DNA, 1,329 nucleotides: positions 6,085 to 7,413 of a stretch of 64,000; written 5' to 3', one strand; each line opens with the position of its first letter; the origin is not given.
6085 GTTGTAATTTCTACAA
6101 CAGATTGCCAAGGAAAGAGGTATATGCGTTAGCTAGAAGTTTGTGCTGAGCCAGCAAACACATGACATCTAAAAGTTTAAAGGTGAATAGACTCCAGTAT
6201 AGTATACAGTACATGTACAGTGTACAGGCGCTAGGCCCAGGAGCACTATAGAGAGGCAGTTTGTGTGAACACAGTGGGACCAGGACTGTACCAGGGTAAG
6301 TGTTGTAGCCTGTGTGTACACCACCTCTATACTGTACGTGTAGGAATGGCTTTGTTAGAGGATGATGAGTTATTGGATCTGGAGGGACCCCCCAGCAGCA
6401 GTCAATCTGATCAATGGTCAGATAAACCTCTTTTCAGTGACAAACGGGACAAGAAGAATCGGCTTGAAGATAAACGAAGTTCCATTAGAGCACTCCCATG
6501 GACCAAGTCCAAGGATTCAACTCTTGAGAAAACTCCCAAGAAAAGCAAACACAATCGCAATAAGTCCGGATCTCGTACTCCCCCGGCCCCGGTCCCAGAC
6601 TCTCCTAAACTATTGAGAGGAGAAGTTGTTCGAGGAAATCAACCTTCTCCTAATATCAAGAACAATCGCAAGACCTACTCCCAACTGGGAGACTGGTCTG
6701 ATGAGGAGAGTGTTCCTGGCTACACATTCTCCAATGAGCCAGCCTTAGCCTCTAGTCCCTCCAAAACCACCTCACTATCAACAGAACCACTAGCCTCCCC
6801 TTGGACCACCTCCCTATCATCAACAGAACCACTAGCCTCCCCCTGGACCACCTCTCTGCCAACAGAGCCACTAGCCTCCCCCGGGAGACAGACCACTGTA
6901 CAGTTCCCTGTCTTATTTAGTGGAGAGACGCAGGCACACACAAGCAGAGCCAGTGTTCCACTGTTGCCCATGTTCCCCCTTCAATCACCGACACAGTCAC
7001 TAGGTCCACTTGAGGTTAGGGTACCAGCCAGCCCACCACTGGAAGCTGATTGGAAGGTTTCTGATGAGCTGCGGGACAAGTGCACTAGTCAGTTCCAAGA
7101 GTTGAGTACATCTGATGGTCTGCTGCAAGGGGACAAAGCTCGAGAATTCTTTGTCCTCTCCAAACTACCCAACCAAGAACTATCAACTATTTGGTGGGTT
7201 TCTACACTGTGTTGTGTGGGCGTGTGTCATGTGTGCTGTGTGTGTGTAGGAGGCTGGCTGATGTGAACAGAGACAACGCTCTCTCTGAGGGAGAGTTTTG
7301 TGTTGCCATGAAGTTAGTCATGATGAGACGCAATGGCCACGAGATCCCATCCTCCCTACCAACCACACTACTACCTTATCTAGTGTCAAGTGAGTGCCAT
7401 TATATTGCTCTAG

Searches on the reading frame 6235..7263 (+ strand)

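Call 50: search_protein_families(library=pfam, max_evalue=0.001, proteins=[window:6235-7263:+])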
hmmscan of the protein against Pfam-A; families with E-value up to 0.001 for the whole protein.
window:6235-7263:+ (343 aa): 1 family
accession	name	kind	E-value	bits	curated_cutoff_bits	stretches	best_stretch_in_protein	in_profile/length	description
PF12763.14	EH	-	0.00089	19.6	22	0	282-323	8-49/101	EH domain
